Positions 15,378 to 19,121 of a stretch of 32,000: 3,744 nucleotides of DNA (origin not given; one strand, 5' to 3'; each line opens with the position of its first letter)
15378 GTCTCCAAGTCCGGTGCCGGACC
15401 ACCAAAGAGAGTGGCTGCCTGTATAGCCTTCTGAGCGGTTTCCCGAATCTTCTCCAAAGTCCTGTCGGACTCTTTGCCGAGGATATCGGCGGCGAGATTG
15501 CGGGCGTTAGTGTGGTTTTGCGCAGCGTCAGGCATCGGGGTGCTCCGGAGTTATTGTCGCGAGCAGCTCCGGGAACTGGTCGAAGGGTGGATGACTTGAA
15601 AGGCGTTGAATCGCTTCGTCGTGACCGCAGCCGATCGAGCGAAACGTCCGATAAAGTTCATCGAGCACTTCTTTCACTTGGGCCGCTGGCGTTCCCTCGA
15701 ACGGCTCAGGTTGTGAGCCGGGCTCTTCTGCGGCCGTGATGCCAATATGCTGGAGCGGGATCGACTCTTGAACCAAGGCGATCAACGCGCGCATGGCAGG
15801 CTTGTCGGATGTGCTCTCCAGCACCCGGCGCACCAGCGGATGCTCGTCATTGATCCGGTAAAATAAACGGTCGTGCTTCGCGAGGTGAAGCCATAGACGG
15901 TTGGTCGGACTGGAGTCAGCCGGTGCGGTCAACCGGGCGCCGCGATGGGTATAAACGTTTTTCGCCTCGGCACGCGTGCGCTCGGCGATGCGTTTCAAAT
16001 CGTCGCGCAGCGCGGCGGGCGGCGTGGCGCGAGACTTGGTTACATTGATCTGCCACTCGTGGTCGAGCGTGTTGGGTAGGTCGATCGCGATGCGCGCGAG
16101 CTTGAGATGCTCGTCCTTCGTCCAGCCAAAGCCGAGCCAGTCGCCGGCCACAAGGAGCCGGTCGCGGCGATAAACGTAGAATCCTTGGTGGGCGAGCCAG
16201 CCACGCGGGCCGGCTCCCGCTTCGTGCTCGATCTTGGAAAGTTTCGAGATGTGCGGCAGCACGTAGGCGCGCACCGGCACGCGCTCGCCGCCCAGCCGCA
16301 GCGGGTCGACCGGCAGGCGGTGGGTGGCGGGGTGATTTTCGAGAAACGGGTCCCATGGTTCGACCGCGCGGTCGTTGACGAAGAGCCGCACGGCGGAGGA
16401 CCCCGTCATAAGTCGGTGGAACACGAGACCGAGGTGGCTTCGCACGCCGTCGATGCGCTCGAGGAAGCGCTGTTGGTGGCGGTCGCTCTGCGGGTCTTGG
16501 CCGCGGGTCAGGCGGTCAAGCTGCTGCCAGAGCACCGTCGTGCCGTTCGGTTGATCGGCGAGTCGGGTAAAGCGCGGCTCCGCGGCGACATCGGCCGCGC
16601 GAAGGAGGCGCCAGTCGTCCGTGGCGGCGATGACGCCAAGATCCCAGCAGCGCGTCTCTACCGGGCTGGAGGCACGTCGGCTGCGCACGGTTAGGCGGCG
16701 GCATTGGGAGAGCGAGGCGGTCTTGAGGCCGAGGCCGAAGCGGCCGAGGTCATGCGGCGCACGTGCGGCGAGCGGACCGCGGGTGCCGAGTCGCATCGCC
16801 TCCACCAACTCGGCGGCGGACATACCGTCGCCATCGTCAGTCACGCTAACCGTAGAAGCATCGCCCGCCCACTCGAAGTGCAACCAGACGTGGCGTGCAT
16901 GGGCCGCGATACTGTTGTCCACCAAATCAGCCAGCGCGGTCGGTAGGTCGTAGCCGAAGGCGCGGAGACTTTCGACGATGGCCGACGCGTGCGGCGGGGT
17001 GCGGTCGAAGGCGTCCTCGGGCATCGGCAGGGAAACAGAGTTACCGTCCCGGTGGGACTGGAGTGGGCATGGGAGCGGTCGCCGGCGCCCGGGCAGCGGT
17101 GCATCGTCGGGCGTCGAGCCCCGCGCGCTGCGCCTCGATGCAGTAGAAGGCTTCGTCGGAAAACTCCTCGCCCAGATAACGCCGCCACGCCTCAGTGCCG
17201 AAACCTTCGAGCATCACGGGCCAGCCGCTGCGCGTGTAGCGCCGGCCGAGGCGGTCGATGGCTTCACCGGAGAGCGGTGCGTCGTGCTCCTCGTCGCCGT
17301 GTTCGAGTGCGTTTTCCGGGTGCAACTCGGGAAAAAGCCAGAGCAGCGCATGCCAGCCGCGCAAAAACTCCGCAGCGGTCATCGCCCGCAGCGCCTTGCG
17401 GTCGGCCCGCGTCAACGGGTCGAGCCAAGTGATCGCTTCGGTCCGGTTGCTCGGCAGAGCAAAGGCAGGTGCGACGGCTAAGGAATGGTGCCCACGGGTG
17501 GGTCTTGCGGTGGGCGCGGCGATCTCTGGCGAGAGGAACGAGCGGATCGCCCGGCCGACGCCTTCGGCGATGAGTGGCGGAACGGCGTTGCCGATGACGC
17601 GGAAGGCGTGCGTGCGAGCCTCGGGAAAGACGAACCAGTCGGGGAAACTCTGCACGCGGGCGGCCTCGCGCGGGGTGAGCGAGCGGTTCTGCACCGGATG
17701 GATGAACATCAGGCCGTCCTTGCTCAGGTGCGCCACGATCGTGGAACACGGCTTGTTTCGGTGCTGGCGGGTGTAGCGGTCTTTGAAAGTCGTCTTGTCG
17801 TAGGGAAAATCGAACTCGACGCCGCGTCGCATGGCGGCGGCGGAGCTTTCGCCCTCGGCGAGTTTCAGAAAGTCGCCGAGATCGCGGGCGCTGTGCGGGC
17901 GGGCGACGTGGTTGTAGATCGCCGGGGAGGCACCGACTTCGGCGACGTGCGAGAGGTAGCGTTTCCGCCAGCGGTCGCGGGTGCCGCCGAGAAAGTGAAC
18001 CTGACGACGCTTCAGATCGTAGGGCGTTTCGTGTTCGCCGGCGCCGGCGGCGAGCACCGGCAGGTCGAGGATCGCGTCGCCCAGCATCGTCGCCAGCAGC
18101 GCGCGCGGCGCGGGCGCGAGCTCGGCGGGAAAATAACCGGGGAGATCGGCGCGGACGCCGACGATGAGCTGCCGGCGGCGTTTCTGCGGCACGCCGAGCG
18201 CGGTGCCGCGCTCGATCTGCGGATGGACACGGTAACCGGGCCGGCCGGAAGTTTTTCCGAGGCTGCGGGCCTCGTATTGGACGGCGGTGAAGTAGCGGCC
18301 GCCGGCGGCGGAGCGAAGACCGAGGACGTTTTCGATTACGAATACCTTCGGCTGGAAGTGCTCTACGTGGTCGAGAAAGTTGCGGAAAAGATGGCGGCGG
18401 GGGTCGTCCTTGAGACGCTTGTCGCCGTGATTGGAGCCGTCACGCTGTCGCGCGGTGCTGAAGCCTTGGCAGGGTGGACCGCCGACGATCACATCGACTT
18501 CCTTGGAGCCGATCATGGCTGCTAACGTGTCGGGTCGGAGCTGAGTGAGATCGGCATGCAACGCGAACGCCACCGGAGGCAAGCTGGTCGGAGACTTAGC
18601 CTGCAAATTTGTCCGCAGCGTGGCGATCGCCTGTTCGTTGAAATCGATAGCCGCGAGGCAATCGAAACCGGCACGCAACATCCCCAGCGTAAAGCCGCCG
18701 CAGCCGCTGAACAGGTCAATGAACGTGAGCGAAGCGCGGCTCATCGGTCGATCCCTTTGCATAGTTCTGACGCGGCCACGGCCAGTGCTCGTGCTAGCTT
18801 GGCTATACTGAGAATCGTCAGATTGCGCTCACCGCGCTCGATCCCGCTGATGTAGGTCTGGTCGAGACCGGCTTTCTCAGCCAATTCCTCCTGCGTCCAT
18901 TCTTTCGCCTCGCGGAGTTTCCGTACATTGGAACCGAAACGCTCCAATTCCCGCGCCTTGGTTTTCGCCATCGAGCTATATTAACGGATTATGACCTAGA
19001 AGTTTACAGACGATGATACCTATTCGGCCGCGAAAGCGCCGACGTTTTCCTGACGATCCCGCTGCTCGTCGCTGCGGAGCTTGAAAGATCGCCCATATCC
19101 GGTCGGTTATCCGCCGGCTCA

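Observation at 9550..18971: Six-gene operon: C-protein + Dcm + GHKL(MORC-like) ATPase + Z1 + PD-(D/E)XK + AIPR, a methylation-guarded Mza/paraMORC-type defence system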

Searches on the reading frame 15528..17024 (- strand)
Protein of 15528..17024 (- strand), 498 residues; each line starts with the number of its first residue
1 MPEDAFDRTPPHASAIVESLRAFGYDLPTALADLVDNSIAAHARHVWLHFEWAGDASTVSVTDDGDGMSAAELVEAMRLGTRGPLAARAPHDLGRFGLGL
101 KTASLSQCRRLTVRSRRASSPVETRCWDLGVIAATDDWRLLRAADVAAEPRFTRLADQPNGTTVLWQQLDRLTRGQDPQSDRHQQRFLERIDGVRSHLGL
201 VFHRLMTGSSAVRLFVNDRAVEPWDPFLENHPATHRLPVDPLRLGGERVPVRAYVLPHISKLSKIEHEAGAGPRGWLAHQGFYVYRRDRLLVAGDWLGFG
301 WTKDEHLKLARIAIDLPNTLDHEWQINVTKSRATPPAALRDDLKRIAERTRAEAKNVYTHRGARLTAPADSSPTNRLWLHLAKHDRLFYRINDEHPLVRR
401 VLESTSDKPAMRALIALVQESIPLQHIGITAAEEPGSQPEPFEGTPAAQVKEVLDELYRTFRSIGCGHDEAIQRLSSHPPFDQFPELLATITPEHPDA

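Call 3: search_protein_families(library=pfam, proteins=[window:15528-17024:-], max_evalue=0.01)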
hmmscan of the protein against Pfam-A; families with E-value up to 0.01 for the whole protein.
window:15528-17024:- (498 aa): 2 families
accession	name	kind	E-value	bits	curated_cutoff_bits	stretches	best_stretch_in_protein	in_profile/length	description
PF13589.12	HATPase_c_3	-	2.2e-27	96.2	25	1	26-162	2-137/137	Histidine kinase-, DNA gyrase B-, and HSP90-like ATPase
PF02518.31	HATPase_c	-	3.3e-06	27.9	26.4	1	29-104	8-81/111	Histidine kinase-, DNA gyrase B-, and HSP90-like ATPase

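Call 4: search_protein_families(library=padloc, proteins=[window:15528-17024:-], max_evalue=0.01)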
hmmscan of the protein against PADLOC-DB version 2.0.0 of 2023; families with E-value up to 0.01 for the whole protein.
window:15528-17024:- (498 aa): 1 family
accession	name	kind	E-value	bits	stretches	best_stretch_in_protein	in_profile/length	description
PDLC02204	MzaB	-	2.7e-115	383.7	1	8-492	6-492/500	-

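Call 48: search_protein_families(library=ncbifam, proteins=[window:15528-17024:-], max_evalue=0.01)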
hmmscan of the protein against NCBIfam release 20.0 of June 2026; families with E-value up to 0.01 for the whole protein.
window:15528-17024:- (498 aa): 9 families
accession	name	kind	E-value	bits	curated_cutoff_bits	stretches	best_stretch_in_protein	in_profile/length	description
NF041932.1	MzaB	equivalog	5.5e-141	470.2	850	1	17-491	2-478/480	MZA anti-phage system associated ATPase MzaB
NF000953.0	PRK00095.2-4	equivalog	4.9e-06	25.7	693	1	30-120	26-116/611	DNA mismatch repair endonuclease MutL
TIGR00585.2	mutl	equivalog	5.6e-06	25.5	180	1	33-77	27-70/555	DNA mismatch repair endonuclease MutL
NF000951.0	PRK00095.2-1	equivalog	0.0001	21.1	391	1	29-120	27-118/559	DNA mismatch repair endonuclease MutL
NF000949.0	PRK00095.1-2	equivalog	0.0011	18.1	750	1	31-79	31-78/634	DNA mismatch repair endonuclease MutL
NF040750.1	tetrathio_HK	equivalog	0.0022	16.6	750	1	30-77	460-507/555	tetrathionate respiration histidine kinase TtrS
NF000950.0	PRK00095.1-3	equivalog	0.0025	16.3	756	1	32-78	29-74/641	DNA mismatch repair endonuclease MutL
NF033792.0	ActS_PrrB_HisK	equivalog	0.0031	16.4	350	1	30-71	315-356/423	ActS/PrrB/RegB family redox-sensitive histidine kinase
NF050001.1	restrict_BbrUII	equivalog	0.0057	15.2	550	1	27-75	21-66/659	BbrUII/HgiDII family restriction enzyme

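Call 56: search_solved_structures(query=window:15528-17024:-, max_evalue=1)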
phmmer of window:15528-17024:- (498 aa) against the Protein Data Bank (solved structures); distinct sequences matched with E-value up to 1: 11.
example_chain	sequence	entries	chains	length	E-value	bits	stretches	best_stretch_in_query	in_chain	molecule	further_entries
5ix1_A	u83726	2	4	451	0.00013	24.2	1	29-107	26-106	MORC family CW-type zinc finger protein 3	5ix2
4v3r_A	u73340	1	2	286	0.00019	23.7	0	122-198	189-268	YIII_M5_AII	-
4v3q_A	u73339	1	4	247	0.0023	20.1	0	123-198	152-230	YIII_M4_AII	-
6o1e_A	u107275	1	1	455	0.0036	19.4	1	29-109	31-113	MORC family CW-type zinc finger protein 3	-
7k7t_A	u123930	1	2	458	0.0038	19.4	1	29-107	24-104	Isoform 3 of MORC family CW-type zinc finger protein 4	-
5mfd_A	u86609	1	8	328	0.013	17.6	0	123-197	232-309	YIIIM''6AII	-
4v3o_A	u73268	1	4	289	0.047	15.7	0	122-197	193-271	YIII_M5_AII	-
3h4l_A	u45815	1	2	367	0.15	14.1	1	26-71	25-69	DNA mismatch repair protein PMS1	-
4pls_A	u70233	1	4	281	0.21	13.6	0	123-167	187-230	Arm00010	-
4plq_A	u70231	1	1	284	0.22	13.5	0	123-167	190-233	Arm00011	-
4plr_A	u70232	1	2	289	0.24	13.4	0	123-166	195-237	Arm00008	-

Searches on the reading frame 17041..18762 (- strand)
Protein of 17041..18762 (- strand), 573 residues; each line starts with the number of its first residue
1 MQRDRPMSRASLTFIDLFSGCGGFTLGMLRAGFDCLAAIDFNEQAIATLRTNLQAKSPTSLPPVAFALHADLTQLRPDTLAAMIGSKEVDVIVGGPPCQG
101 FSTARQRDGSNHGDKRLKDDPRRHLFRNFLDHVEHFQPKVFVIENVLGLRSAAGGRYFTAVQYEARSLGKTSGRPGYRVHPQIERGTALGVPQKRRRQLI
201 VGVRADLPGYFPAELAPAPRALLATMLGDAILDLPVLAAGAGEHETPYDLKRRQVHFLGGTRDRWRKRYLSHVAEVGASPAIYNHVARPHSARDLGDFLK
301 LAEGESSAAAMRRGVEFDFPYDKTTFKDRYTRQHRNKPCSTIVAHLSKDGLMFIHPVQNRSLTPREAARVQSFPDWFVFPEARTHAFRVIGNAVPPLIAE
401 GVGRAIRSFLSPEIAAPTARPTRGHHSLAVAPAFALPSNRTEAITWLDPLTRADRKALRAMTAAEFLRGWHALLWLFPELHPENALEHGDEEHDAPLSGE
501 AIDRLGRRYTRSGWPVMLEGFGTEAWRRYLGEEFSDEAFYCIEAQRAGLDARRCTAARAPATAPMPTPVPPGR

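Call 3: search_protein_families(library=pfam, proteins=[window:17041-18762:-], max_evalue=0.01)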
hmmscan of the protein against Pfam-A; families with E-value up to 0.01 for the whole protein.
window:17041-18762:- (573 aa): 2 families
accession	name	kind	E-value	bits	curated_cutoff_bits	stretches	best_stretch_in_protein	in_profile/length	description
PF00145.23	DNA_methylase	-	2.4e-53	182.1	22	1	13-406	2-322/324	C-5 cytosine-specific DNA methylase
PF09445.16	Methyltransf_15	-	6.7e-05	23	22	1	14-107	4-90/165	RNA cap guanine-N2 methyltransferase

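Call 4: search_protein_families(library=padloc, proteins=[window:17041-18762:-], max_evalue=0.01)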
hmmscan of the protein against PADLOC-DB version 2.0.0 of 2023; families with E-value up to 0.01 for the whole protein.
window:17041-18762:- (573 aa): 62 families (the best 25 are shown)
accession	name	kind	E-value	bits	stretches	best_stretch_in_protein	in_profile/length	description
PDLC03234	MTase_II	-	3.8e-81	271.2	1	11-411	4-367/375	Type II methyltransferase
PDLC02648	DrmMII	-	2.3e-77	258.8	1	7-407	17-448/468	DrmMII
PDLC03326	MTase_II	-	7.6e-74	247.3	1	12-422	5-388/412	Type II methyltransferase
PDLC03378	MTase_II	-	1.7e-73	245.9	1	12-412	3-332/344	Type II methyltransferase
PDLC00033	DruM2|DruM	-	4.6e-69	231.4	2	5-246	12-240/368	DNA cytosine methylase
PDLC02649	DrmMII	-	2.2e-68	229.2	2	83-411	110-419/422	DrmMII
PDLC02656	DrmMII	-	4.5e-68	228.2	2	272-406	324-465/491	DrmMII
PDLC03237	MTase_II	-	7.8e-54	181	2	11-208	793-973/1036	Type II methyltransferase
PDLC03232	MTase_II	-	3e-51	172.7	2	86-410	130-460/465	Type II methyltransferase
PDLC03272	MTase_II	-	4e-51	172.4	1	7-413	70-393/407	Type II methyltransferase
PDLC00026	DruM2|DruM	-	7.4e-50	168.4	1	11-415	4-323/336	DNA cytosine methylase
PDLC03231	MTase_II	-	5.8e-46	155.3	2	277-406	326-462/488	Type II methyltransferase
PDLC00027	DruM2|DruM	-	9.5e-42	141.6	2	12-267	12-240/361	DNA cytosine methylase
PDLC03307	MTase_II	-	1.5e-39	134.3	2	15-210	4-196/382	Type II methyltransferase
PDLC03279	MTase_II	-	1e-38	131.1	1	14-409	5-352/587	Type II methyltransferase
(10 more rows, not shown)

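Call 48: search_protein_families(library=ncbifam, proteins=[window:17041-18744:-], max_evalue=0.01)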
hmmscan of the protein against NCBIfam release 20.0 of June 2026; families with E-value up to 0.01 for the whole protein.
window:17041-18744:- (567 aa): 2 families
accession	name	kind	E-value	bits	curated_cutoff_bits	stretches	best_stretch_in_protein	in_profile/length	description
TIGR00675.1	dcm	superfamily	1.2e-44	153.3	100.65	1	8-399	1-328/329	DNA (cytosine-5-)-methyltransferase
NF007772.0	PRK10458.1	subfamily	7.8e-16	57.7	710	1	5-201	88-290/472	DNA cytosine methylase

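Call 81: search_solved_structures(query=window:17041-18744:-, max_evalue=0.001)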
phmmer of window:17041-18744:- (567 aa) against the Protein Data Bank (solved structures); distinct sequences matched with E-value up to 0.001: 45.
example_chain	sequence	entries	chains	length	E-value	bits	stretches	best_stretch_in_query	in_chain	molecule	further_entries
3g7u_A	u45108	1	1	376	3.7e-33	118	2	5-231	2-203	Cytosine-specific methyltransferase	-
1dct_A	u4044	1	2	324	7.4e-22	80.7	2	7-228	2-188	PROTEIN (MODIFICATION METHYLASE HAEIII)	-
9ped_A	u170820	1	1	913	2.7e-21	78.9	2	339-404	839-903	DNA (cytosine-5)-methyltransferase 1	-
9m5u_A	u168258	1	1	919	2.7e-21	78.9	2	339-404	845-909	DNA (cytosine-5)-methyltransferase 1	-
9v4p_A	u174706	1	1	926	2.8e-21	78.8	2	339-404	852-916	DNA (cytosine-5)-methyltransferase 1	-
3ubt_Y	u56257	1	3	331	9.7e-21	77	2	7-228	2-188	Modification methylase HaeIII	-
9peb_A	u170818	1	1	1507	1.7e-20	76.2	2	339-404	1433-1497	DNA (cytosine-5)-methyltransferase 1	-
9pec_A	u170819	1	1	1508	1.8e-20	76.2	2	339-404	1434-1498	DNA (cytosine-5)-methyltransferase 1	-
9m5x_A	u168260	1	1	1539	1.9e-20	76.1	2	339-404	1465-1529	DNA (cytosine-5)-methyltransferase 1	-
9v4o_A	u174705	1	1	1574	2e-20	76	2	339-404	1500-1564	DNA (cytosine-5)-methyltransferase 1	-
3pt9_A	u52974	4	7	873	7.8e-20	74.1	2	6-219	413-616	DNA (cytosine-5)-methyltransferase 1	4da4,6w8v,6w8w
5guv_A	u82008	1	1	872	9.8e-20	73.7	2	6-219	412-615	DNA (cytosine-5)-methyltransferase 1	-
3pt6_A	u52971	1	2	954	1e-19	73.7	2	6-219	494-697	DNA (cytosine-5)-methyltransferase 1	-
5gut_A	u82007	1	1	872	1.1e-19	73.5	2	6-219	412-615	DNA (cytosine-5)-methyltransferase 1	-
3av4_A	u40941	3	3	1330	1.5e-19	73.1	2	6-219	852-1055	DNA (cytosine-5)-methyltransferase 1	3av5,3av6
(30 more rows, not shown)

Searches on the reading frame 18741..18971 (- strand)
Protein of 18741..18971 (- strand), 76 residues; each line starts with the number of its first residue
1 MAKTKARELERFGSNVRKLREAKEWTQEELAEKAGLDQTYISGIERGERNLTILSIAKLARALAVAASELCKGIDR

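Call 3: search_protein_families(library=pfam, proteins=[window:18741-18971:-], max_evalue=0.01)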
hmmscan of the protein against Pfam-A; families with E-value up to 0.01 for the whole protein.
window:18741-18971:- (76 aa): 6 families
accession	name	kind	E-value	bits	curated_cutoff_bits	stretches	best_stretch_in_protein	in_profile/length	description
PF01381.28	HTH_3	-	6e-17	61.9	23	1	16-70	1-55/55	Helix-turn-helix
PF13560.12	HTH_31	-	1.2e-11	45.1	27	1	12-69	2-60/64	Helix-turn-helix domain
PF12844.13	HTH_19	-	1.1e-10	41.6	30.2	1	13-75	1-63/64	Helix-turn-helix domain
PF13744.12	HTH_37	-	2.4e-06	27.7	27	1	13-64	20-69/80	Helix-turn-helix domain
PF13443.12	HTH_26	-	4.8e-06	27.2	22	1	15-72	1-59/63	Cro/C1-type HTH DNA-binding domain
PF13413.12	HTH_25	-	0.00045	20.4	24.6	1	17-48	3-34/62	Helix-turn-helix domain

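Call 4: search_protein_families(library=padloc, proteins=[window:18741-18971:-], max_evalue=0.01)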
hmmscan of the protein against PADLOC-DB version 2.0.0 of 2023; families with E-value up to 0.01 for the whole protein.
window:18741-18971:- (76 aa): 22 families
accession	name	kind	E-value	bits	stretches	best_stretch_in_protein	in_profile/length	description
PDLC03665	Control_protein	-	1.3e-19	68.2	1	11-70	8-68/77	control protein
PDLC03666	Control_protein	-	1.7e-17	61.6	1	10-71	5-66/77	control protein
PDLC03664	Control_protein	-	1.8e-16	58.3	1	8-70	10-72/74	control protein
PDLC03668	Control_protein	-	7.7e-14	50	1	15-66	12-63/79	control protein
PDLC04142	capH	-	2.3e-13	49.1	1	11-70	6-65/103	capH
PDLC02926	HTH_VI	-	6.6e-13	46.7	1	12-70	2-60/92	-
PDLC03671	Control_protein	-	4e-12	44.2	1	12-70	15-73/84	control protein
PDLC04775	PDC-M69A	-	1.5e-08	33.1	1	9-71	5-67/113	-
PDLC03954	RmrA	-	2.8e-08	31.1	1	6-71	4-70/380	-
PDLC04757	PDC-M64B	-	4.9e-07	27.8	1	14-65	32-83/128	-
PDLC03536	REase_II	-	5.1e-07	27.6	1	12-70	11-69/237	Type II restriction enzyme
PDLC03953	RmrA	-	1.2e-06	26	1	12-65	6-59/373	-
PDLC04759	PDC-M64B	-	2.2e-05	22.5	1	16-63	31-78/135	-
PDLC03949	RmrA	-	3.7e-05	20.8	1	20-67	11-58/363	-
PDLC03951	RmrA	-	6.3e-05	20.1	1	15-72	12-69/400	-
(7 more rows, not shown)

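Call 48: search_protein_families(library=ncbifam, proteins=[window:18741-18971:-], max_evalue=0.01)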
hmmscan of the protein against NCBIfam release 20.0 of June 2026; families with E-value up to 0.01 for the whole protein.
window:18741-18971:- (76 aa): 16 families
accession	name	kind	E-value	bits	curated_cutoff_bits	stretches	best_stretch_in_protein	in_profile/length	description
TIGR03070.1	couple_hipB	subfamily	5.2e-12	45.5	71.65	1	11-63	2-54/58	type II toxin-antitoxin system Y4mF family antitoxin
NF006015.0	PRK08154.1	subfamily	6.7e-11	41.9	204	1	3-72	22-91/314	anaerobic benzoate catabolism transcriptional regulator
NF041951.1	phage_RstR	subfamily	2.3e-09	37.5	80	1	12-72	3-63/108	RstR family transcriptional repressor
NF047948.1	male_kill_WMK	equivalog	3.3e-08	33.3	300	1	10-71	161-222/300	WO male-killing family protein Wmk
TIGR00270.2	TIGR00270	equivalog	1e-07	31.9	110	1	9-66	73-130/159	multiprotein bridging factor aMBF1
NF007271.0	PRK09726.1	equivalog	4.2e-07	29.9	79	1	15-71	16-71/88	type II toxin-antitoxin system antitoxin HipB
NF010465.0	PRK13890.1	equivalog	1.9e-06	28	96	1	12-70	6-64/121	conjugal transfer protein TrbA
NF038139.1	Reg_Aceta_RamB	equivalog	7.4e-06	24.9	700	1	13-68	4-59/465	acetate metabolism transcriptional regulator RamB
TIGR02147.1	Fsuc_second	paralog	4.7e-05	23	50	1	21-69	24-73/272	TIGR02147 family protein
NF046032.1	TransRegSlrRBacil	equivalog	5.2e-05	23.4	250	1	13-70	3-61/149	HTH-type transcriptional regulator SlrR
NF007408.0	PRK09943.1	equivalog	0.00076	19.1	211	1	12-70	8-66/185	HTH-type transcriptional regulator PuuR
TIGR03830.1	CxxCG_CxxCG_HTH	subfamily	0.0011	18.8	61.8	1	12-50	66-104/127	type II TA system antitoxin MqsA family protein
NF058600.1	TransRegSco1979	equivalog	0.002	17.2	350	1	12-68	9-65/280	Sco1979 family transcriptional regulator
NF041677.1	trans_regClgR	equivalog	0.0047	17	170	1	10-70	7-67/113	transcriptional regulator ClgR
TIGR02612.1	mob_myst_A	hypoth_equivalog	0.0092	15.9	122.6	0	16-63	30-79/150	mobile mystery protein A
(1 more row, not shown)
